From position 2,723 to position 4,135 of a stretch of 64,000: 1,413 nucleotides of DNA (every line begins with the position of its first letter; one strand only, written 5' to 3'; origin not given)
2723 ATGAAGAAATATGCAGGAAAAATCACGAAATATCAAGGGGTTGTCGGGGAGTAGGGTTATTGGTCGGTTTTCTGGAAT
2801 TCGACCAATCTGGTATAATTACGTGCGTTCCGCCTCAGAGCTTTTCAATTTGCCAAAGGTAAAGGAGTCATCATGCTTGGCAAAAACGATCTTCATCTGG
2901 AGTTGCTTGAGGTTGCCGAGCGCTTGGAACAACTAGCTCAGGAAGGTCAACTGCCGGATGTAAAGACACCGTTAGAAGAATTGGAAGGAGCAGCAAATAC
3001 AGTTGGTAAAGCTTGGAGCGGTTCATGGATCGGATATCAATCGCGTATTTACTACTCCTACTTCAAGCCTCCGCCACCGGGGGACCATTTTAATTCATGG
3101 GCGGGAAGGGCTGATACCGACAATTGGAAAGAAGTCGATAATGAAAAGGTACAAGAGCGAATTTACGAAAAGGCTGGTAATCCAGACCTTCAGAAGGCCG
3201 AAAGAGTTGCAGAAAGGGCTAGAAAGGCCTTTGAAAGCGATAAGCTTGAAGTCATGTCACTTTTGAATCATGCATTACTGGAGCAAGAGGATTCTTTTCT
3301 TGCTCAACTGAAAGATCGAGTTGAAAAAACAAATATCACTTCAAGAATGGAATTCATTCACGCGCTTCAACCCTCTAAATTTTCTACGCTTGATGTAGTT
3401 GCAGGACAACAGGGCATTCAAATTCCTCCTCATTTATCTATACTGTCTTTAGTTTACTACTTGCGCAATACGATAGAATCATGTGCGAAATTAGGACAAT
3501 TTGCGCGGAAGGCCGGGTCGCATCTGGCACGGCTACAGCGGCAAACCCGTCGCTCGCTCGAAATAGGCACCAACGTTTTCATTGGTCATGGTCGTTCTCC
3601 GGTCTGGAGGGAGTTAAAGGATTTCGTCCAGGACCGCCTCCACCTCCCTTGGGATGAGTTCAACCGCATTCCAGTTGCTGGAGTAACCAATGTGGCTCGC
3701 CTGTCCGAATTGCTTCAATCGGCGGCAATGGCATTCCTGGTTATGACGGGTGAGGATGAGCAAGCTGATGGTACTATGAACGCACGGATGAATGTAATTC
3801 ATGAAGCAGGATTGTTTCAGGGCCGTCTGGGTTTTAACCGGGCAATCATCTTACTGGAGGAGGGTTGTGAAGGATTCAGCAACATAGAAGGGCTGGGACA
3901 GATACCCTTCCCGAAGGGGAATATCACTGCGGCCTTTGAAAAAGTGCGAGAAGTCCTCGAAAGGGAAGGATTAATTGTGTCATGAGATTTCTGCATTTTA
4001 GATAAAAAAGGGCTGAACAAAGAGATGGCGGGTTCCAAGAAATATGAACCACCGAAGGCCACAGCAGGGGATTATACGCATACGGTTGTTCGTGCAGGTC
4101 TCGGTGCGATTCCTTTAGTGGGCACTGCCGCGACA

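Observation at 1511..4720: Plus-strand three-gene cassette built around a CAP12/PycTIR-type TIR-like protein with no nucleotide cyclase: candidate undescribed anti-phage module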

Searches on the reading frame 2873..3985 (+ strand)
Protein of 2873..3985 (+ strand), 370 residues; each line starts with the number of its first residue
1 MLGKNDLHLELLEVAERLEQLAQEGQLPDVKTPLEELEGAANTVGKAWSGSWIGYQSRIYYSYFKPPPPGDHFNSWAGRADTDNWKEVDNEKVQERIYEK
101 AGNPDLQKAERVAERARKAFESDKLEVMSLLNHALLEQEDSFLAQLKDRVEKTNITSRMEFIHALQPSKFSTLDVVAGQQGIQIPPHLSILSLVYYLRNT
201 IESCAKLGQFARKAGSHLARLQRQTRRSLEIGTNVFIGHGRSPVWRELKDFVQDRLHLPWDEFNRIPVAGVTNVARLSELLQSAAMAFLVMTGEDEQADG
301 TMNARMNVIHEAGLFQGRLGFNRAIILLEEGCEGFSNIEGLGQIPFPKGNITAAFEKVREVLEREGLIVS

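Call 4: search_protein_families(library=pfam, proteins=[window:2873-3985:+], max_evalue=1)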
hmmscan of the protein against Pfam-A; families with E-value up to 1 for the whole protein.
window:2873-3985:+ (370 aa): 1 family
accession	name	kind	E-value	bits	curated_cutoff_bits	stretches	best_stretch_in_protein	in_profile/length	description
PF10137.14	CAP12-PCTIR_TIR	-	2.4e-18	66.7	24.7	1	234-346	1-117/119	CAP12/Pycsar effector protein, TIR domain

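Call 5: search_protein_families(library=padloc, proteins=[window:2873-3985:+], max_evalue=1)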
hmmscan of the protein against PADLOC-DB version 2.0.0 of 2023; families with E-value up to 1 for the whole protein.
window:2873-3985:+ (370 aa): 9 families
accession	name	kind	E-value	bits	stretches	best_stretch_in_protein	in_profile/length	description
PDLC00729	Effector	-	5.5e-10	37.2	1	272-357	42-136/310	TIR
PDLC05005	PDC-S35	-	1.2e-09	36.3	1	224-347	110-237/264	-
PDLC02371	PycTIR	-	2.1e-07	28.6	1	243-361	164-281/288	-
PDLC05003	PDC-S35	-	3.1e-07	28.2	1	222-367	79-233/245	-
PDLC05006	PDC-S35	-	5.4e-07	27.2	1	220-366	70-223/231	-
PDLC05004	PDC-S35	-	6.6e-07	27.2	1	229-348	116-240/265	-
PDLC00731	Effector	-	7.8e-07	26.3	1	259-350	185-279/306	TIR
PDLC05007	PDC-S35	-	8.4e-07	26.9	1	211-346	112-251/278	-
PDLC00732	Effector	-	0.00026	18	1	270-328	190-251/301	TIR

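Call 6: search_protein_families(library=ncbifam, proteins=[window:2873-3985:+], max_evalue=1)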
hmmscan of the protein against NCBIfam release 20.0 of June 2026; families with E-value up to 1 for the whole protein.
window:2873-3985:+ (370 aa): 2 families
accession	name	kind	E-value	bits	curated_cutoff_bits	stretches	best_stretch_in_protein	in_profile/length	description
NF050171.1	CDNTAsCap12CFB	equivalog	1.3e-07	31.2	450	1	299-361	75-137/305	CBASS system CD-NTase-associated NAD(+) hydrolase Cap12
NF050172.1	CDNTAsCap12CFB2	equivalog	2.8e-06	26.8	450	1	274-348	42-122/312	CBASS system CD-NTase-associated NAD(+) hydrolase Cap12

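Call 7: find_homologous_proteins(query=window:2873-3985:+)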
Query window:2873-3985:+ (370 aa): 6823 proteins with E <= 0.001 among 8000 candidates; the best 120 are listed.
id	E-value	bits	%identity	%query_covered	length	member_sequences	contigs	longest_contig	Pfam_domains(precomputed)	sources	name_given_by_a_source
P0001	1.6e-245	832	100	100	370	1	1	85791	PF10137.15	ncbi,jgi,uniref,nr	ncbi:MAG: hypothetical protein C4520_06035 [Candidatus Abyssobacteria bacterium SURF_5]|uniref:CD-NT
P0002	2.7e-153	529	63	100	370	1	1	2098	PF10137.15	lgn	-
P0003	2.4e-152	525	62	100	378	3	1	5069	PF10137.15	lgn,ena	-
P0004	7.6e-152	524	64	99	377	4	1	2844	PF10137.15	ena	-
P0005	2.0e-150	519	62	98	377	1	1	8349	PF10137.15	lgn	-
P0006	2.5e-150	519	64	98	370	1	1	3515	PF10137.15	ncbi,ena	-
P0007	2.6e-150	519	63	99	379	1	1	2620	PF10137.15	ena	-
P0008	2.4e-146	506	61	99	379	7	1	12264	PF10137.15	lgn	-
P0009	3.6e-146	505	62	100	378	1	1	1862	PF10137.15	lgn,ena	-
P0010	9.3e-146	504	62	98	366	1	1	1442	PF10137.15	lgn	-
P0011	2.2e-143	496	61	98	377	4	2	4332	PF10137.15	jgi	jgi:predicted nucleotide-binding protein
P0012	3.6e-141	489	60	98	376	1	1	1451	PF10137.15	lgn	-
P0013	3.8e-141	489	59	96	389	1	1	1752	PF10137.15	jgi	jgi:predicted nucleotide-binding protein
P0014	4.8e-140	485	59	99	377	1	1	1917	PF10137.15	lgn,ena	-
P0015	1.6e-139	483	59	99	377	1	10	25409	PF10137.15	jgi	jgi:predicted nucleotide-binding protein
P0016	1.7e-139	483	58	98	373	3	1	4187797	PF10137.15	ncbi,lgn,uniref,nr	ncbi:TIR domain-containing protein [Anthocerotibacter panamensis]|uniref:TIR domain-containing prote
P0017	1.9e-139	483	58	98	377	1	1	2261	PF10137.15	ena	-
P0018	3.8e-139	482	58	99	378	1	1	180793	PF10137.15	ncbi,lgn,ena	-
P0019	1.5e-138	480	60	99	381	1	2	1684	PF10137.15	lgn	-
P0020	2.8e-138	479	60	98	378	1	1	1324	PF10137.15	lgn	-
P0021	7.3e-138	478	60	98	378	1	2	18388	PF10137.15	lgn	-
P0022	1.9e-137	476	59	99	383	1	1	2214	PF10137.15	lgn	-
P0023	2.6e-137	476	59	98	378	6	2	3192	PF10137.15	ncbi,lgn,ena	-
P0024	3.9e-137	475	58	98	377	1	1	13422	PF10137.15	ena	-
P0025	7.2e-137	475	58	98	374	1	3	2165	PF10137.15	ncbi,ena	-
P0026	9.5e-137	474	59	98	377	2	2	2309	PF10137.15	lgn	-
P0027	1.3e-136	474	58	98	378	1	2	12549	PF10137.15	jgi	jgi:hypothetical protein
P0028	1.4e-136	474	58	99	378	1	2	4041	PF10137.15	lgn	-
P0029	1.9e-136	473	58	98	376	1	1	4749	PF10137.15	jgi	jgi:predicted nucleotide-binding protein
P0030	3.3e-136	472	58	98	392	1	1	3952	PF10137.15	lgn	-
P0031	4.7e-136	472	58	98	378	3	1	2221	PF10137.15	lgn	-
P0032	5.1e-136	472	58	98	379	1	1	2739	PF10137.15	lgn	-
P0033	2.5e-135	469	60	98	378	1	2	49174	PF10137.15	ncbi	-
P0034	2.8e-135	469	54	98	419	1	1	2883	PF10137.15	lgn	-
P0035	3.2e-135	469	57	98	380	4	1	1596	PF10137.15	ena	-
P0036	4.0e-135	469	59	98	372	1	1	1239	PF10137.15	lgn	-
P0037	9.0e-135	468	58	98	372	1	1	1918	PF10137.15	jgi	jgi:hypothetical protein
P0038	9.9e-135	467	58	99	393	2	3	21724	PF10137.15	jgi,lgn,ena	-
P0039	1.8e-134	467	57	99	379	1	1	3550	PF10137.15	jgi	jgi:predicted nucleotide-binding protein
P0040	4.5e-134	465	56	99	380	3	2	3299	PF10137.15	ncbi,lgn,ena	-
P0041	6.2e-134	465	56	99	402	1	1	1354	PF10137.15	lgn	-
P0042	6.5e-134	465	57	98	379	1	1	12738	PF10137.15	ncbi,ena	-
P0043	1.9e-133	463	58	98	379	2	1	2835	PF10137.15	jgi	-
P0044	2.9e-133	463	56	99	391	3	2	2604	PF10137.15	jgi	jgi:predicted nucleotide-binding protein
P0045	3.1e-133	463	59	98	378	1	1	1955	PF10137.15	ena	-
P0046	5.7e-133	462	57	98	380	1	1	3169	PF10137.15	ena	-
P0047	6.0e-133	462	58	99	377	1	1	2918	PF10137.15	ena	-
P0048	2.8e-132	459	56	98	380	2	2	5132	PF10137.15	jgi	jgi:predicted nucleotide-binding protein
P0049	4.8e-132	459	57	98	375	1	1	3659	PF10137.15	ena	-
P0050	5.9e-132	458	57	99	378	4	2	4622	PF10137.15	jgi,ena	-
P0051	6.3e-132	458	56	98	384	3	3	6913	PF10137.15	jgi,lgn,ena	jgi:predicted nucleotide-binding protein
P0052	1.0e-131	458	57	98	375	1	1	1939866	PF10137.15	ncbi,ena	-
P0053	1.2e-131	457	55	98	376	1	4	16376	PF10137.15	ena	-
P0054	1.2e-131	457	57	98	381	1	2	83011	PF10137.15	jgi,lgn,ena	-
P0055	1.5e-131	457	57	99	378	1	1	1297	PF10137.15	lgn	-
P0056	1.7e-131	457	55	98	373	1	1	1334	PF10137.15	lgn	-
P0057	1.9e-131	457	58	98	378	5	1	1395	PF10137.15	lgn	-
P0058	2.0e-131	457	58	96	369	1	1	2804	PF10137.15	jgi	jgi:predicted nucleotide-binding protein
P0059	5.4e-131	455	61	92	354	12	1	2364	PF10137.15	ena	-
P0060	5.9e-131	455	58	97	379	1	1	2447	PF10137.15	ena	-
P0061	8.2e-131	455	56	98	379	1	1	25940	PF10137.15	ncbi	-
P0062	1.0e-130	454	58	98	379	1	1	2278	PF10137.15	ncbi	-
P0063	1.2e-130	454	55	98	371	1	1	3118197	PF10137.15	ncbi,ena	-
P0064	1.8e-130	454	55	98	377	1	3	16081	PF10137.15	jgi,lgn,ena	jgi:hypothetical protein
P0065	3.0e-130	453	57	98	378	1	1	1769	PF10137.15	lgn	-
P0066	3.7e-130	452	57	98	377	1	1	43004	PF10137.15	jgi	jgi:predicted nucleotide-binding protein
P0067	9.7e-130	451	55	98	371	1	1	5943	PF10137.15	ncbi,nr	ncbi:MAG: nucleotide-binding protein [Candidatus Dadabacteria bacterium]|nr:nucleotide-binding prote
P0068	1.5e-129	450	55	98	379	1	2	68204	PF10137.15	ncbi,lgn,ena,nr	ncbi:MAG: nucleotide-binding protein [Phycisphaerae bacterium]|nr:nucleotide-binding protein [Phycis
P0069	7.1e-129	448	53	99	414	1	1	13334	PF10137.15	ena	-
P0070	8.2e-129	448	57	99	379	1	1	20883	PF10137.15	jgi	jgi:predicted nucleotide-binding protein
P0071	1.1e-128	448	55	98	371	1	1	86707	PF10137.15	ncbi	-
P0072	1.8e-128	447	56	98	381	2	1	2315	PF10137.15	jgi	-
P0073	2.7e-128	446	55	98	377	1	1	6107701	PF10137.15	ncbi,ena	-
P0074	3.2e-128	446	58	97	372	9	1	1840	PF10137.15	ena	-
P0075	4.1e-128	446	57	98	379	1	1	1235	PF10137.15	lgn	-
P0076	4.5e-128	446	57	97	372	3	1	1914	PF10137.15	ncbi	-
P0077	7.1e-128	445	55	98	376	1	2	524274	PF10137.15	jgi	jgi:predicted nucleotide-binding protein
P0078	7.6e-128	445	56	98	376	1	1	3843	PF10137.15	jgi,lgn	jgi:hypothetical protein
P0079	7.7e-128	445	54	99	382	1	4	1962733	PF10137.15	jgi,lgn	jgi:hypothetical protein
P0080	1.8e-127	444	55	95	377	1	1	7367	PF10137.15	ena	-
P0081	2.5e-127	443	54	99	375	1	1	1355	PF10137.15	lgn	-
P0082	3.0e-127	443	56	97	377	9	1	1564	PF10137.15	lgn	-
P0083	3.1e-127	443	56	98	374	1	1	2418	PF10137.15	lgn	-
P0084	7.6e-127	442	55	98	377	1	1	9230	PF10137.15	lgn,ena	-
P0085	9.2e-127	441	56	98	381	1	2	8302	PF10137.15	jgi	jgi:predicted nucleotide-binding protein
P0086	1.4e-126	441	54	98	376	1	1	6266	PF10137.15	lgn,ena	-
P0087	1.4e-126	441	56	98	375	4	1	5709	PF10137.15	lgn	-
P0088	1.7e-126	440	55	99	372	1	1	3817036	PF10137.15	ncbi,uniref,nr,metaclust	ncbi:TIR domain-containing protein [Limnochorda pilosa]|uniref:CD-NTase-associated protein 12/Pycsar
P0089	2.0e-126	440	56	100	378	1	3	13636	PF10137.15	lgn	-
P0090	2.1e-126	440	54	98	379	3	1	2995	PF10137.15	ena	-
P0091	2.7e-126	440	57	98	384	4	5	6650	PF10137.15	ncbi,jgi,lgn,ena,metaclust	metaclust:\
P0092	3.1e-126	440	53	99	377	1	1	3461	PF10137.15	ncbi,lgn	-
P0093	5.9e-126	439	56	98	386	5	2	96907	PF10137.15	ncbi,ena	-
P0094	6.0e-126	439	53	99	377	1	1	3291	PF10137.15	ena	-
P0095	8.8e-126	438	55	98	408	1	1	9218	PF10137.15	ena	-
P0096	1.3e-125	437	56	98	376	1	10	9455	PF10137.15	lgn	-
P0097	1.3e-125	437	56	97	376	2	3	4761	PF10137.15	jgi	jgi:predicted nucleotide-binding protein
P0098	1.6e-125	437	56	97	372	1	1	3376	PF10137.15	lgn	-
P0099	1.7e-125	437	55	99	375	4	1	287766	PF10137.15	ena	-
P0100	1.8e-125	437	55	97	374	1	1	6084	PF10137.15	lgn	-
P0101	2.1e-125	437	56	97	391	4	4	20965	PF10137.15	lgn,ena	-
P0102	2.4e-125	437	55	97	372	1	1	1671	PF10137.15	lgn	-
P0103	2.4e-125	437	55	97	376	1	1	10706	PF10137.15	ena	-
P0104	2.5e-125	437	55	98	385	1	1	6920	PF10137.15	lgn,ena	-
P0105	2.6e-125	436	53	98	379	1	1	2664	PF10137.15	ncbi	-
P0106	2.7e-125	436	56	97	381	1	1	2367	PF10137.15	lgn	-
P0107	3.2e-125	436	57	97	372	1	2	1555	PF10137.15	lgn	-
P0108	3.3e-125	436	56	98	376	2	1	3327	PF10137.15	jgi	-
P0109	3.7e-125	436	53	99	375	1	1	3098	PF10137.15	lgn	-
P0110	4.0e-125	436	54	98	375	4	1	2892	PF10137.15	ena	-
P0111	4.2e-125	436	55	97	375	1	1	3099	PF10137.15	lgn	-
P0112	4.3e-125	436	54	99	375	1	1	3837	PF10137.15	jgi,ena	-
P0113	5.6e-125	435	55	94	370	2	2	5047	PF10137.15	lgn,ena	-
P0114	6.1e-125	435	56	98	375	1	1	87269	PF10137.15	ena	-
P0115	6.3e-125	435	53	98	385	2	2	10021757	PF10137.15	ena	-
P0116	6.5e-125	435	53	99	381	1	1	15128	PF10137.15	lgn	-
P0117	6.8e-125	435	54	99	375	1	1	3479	PF10137.15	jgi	-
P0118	9.0e-125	435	53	98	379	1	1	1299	PF10137.15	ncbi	-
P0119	1.0e-124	435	54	98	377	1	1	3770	PF10137.15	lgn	-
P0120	1.1e-124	434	56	98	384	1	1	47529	PF10137.15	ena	-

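Call 11: find_related_loci(query=A1, collection=genome_contigs, flank=8000)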
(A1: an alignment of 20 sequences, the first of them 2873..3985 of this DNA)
Query A1 (370 aa) in genome_contigs; peptide patterns used: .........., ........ (x = any residue, [..] = any of these).
290 stretches matched a pattern; 276 encode a relative of the query (tblastn E <= 1e-3); the best 80 are kept; 80 distinct loci.
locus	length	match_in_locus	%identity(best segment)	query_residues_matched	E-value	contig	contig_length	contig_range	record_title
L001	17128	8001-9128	58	1-368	1e-147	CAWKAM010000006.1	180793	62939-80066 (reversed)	MAG: uncultured delta proteobacterium isolate MFD03726.bin.1.124 genome assembly, contig: contig_23584, whole genome sho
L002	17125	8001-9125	57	1-368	5e-141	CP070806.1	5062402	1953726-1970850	MAG: Phycisphaerales bacterium isolate bin1297 chromosome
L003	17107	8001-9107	57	10-370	1e-139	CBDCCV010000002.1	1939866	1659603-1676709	MAG: Salinibacteraceae bacterium isolate b968208b-6219-49ae-8a0c-c223e802f5bf genome assembly, contig: contig_2, whole g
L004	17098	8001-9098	55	7-370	3e-137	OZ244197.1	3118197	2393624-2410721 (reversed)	MAG: Thermodesulfobacteriota bacterium isolate ec96ddf5-9e38-48dc-a8a0-7131a85d877a genome assembly, chromosome: 1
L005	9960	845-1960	56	5-368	8e-139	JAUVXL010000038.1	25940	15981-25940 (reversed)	MAG: Sedimentisphaerales bacterium isolate CSMAG_1215 CSMAG_1215_k141_1407109_length_25940_cov_8.9947, whole genome shot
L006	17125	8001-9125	54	2-368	4e-135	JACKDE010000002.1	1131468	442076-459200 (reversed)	MAG: Deferribacteres bacterium isolate HK-STAS-KSB1-1 HK-STAS-KSB1-1_2, whole genome shotgun sequence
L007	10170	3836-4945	55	5-369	3e-134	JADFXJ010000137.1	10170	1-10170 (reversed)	MAG: Nitrospirae bacterium isolate nDJH13bin3 nDJH13_bin3_NODE_3809_length_10170_cov_36.055561, whole genome shotgun seq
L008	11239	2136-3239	57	10-369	3e-133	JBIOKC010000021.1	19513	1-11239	MAG: Thermodesulfobacteriota bacterium isolate GcL13-15 k141_220225_length_19513_cov_23.0000, whole genome shotgun seque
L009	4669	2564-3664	59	10-368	6e-134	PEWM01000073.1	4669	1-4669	MAG: Deltaproteobacteria bacterium CG07_land_8_20_14_0_80_60_11 CG07_land_8_20_14_0.80_scaffold_17447_c, whole genome sh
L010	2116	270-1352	54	6-368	4e-138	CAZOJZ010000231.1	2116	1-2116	MAG TPA_asm: uncultured Roseivirgaceae bacterium isolate binchicken_co244_135 genome assembly, contig: k141_2925073, who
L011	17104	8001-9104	55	10-369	7e-129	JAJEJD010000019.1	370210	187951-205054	MAG: bacterium isolate p16x63bins.49 k141_560103, whole genome shotgun sequence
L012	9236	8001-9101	54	5-368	2e-128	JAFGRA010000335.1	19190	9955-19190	MAG: Anaerolineales bacterium isolate Zod_Metabat.802 k87_11040666, whole genome shotgun sequence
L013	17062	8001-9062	56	10-355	3e-127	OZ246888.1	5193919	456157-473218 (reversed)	MAG: Candidatus Binatia bacterium isolate 6b508bb3-31ce-4f4f-8d88-ad7b0e8f6706 genome assembly, chromosome: 1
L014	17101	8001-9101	53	10-368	7e-127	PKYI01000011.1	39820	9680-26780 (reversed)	MAG: Acidobacteria bacterium isolate palsa_272 73.20120500_P19.29_contig_1255, whole genome shotgun sequence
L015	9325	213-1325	52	2-370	1e-126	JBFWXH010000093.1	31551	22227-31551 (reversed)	MAG: Candidatus Binatia bacterium isolate CA_2019_TPBS_136 NODE_7351_length_31572_cov_6.809572_TPBS, whole genome shotgu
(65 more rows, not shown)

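Call 36: search_solved_structures(query=A1, max_evalue=1, show_alignments=2)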
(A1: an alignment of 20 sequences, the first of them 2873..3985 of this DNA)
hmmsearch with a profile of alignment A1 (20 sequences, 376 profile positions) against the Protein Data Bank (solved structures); distinct sequences matched with E-value up to 1: 2.
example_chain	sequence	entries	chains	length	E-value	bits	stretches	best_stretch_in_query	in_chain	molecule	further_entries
9lmq_A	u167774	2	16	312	0.00045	22.5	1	293-354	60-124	CD-NTase-associated protein 12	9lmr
7un8_A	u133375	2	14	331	0.034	16.4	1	240-355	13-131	CD-NTase-associated protein 12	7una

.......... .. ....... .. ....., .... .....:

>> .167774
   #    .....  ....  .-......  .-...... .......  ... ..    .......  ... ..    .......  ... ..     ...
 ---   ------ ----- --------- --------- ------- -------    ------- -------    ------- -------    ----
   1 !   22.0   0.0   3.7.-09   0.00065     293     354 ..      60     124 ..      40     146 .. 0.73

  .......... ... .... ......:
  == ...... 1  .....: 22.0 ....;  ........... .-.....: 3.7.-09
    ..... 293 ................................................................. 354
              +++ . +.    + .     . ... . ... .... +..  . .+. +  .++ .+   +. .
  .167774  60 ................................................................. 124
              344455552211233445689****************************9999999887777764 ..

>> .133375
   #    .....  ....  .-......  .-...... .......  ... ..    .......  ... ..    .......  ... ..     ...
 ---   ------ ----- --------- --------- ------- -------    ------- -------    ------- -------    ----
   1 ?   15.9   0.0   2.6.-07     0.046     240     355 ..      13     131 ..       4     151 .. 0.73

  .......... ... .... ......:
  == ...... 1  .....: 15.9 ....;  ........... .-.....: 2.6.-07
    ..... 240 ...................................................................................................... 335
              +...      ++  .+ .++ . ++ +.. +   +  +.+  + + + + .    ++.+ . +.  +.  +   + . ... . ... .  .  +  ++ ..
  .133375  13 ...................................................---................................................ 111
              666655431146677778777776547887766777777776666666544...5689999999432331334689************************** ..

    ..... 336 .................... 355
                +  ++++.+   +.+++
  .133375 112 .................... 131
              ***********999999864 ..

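Call 38: search_protein_families(library=phrogs, proteins=[window:2873-3985:+], max_evalue=0.1)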
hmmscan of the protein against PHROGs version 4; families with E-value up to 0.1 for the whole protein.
window:2873-3985:+ (370 aa): 1 family
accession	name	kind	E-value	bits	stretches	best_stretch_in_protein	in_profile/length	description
phrog_16442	-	unknown function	2.4e-35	123.1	1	83-367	4-284/287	-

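Call 43: predict_structure(alignment_id=A1)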
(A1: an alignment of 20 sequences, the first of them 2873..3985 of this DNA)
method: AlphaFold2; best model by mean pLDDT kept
length: 370 residues; sequences in the alignment: 20
mean_pLDDT: 77.1   pTM: 0.59
mean pLDDT of the five models: 77.1, 74.8, 74.3, 67.7, 66.7
residues with pLDDT >= 90: 129; 70-90: 110; 50-70: 91; < 50: 40
segments of 3 or more residues with pLDDT < 50: 230-232, 266-272, 295-320
pLDDT, mean of each block of 10 residues (from residue 1): 70 96 97 98 87 73 87 70 82 93 97 98 97 91 94 95 76 59 83 97 97 89 63 57 72 69 51 54 69 53 43 43 69 57 74 81 70
secondary structure, 60 per line:
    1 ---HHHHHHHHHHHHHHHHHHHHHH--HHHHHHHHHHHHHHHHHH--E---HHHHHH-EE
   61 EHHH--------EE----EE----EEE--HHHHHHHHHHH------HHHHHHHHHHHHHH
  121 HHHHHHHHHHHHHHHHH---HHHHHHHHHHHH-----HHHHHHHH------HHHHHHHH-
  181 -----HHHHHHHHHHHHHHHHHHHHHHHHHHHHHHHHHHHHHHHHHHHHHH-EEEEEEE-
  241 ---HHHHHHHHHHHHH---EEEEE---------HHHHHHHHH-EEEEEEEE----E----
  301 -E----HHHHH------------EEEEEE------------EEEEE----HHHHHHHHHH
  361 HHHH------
elements in order: H4-25 H28-45 H52-57 E59-61 E85-87 H90-100 H107-137 H141-152 H158-165 H172-179 H186-231 E233-239 H244-256 E260-264 H274-282 E284-291 H307-311 E324-329 E342-346 H351-364

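Call 59: search_dna_similar(query=window:2873-3985:+, collection=phages, mode=protein, max_rows=15)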
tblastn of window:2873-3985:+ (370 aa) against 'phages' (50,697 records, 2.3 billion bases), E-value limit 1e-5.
Records with a match: 1; places in all: 1; records where one place covers at least 80% of the query: 0.
Best place of each record, by identity: <60% 1.
By first word of the organism name: Microcystis 1.
By host as written in the record: Microcystis aeruginosa 1.
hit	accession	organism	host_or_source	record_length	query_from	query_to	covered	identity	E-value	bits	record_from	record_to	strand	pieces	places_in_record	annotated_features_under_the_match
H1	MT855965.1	Microcystis phage vB_MaeS-yong1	Microcystis aeruginosa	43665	257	365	29%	51.4%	4e-22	103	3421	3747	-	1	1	CMP/hydroxymethyl hydrolase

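Call 67: search_protein_families(library=pfam, alignment_id=A6, max_evalue=0.00001)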
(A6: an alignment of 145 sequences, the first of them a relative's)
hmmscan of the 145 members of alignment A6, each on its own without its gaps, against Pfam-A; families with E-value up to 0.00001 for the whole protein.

A. member 1, L001:7463-7945:+ (161 aa): 0 families

B. families by the number of members that match (of 145 scanned): 133 families (the first 25 are shown)
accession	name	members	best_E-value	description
PF01555.25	N6_N4_Mtase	3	5.2e-57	DNA methylase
PF13847.12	Methyltransf_31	3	4.7e-15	Methyltransferase domain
PF18135.7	Type_ISP_C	2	2.1e-105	Type ISP C-terminal specificity domain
PF02737.24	3HCDH_N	2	1e-67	3-hydroxyacyl-CoA dehydrogenase, NAD binding domain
PF00725.27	3HCDH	2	2e-37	3-hydroxyacyl-CoA dehydrogenase, C-terminal domain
PF04199.19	Cyclase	2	5.5e-35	Putative cyclase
PF00378.25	ECH_1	2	1.8e-33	Enoyl-CoA hydratase/isomerase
PF16113.10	ECH_2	2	1.4e-23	Enoyl-CoA hydratase/isomerase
PF00589.27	Phage_integrase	2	1.3e-22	Phage integrase family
PF08241.18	Methyltransf_11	2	9.4e-18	Methyltransferase domain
PF22240.1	ISP_coupler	2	3.8e-17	Type ISP restriction-modification enzyme, coupler domain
PF13649.12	Methyltransf_25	2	8.2e-16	Methyltransferase domain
PF01850.27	PIN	2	8.1e-15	PIN domain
PF13289.12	SIR2_2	2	1.1e-12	SIR2-like domain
PF02384.22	N6_Mtase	2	1.2e-11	N-6 DNA Methylase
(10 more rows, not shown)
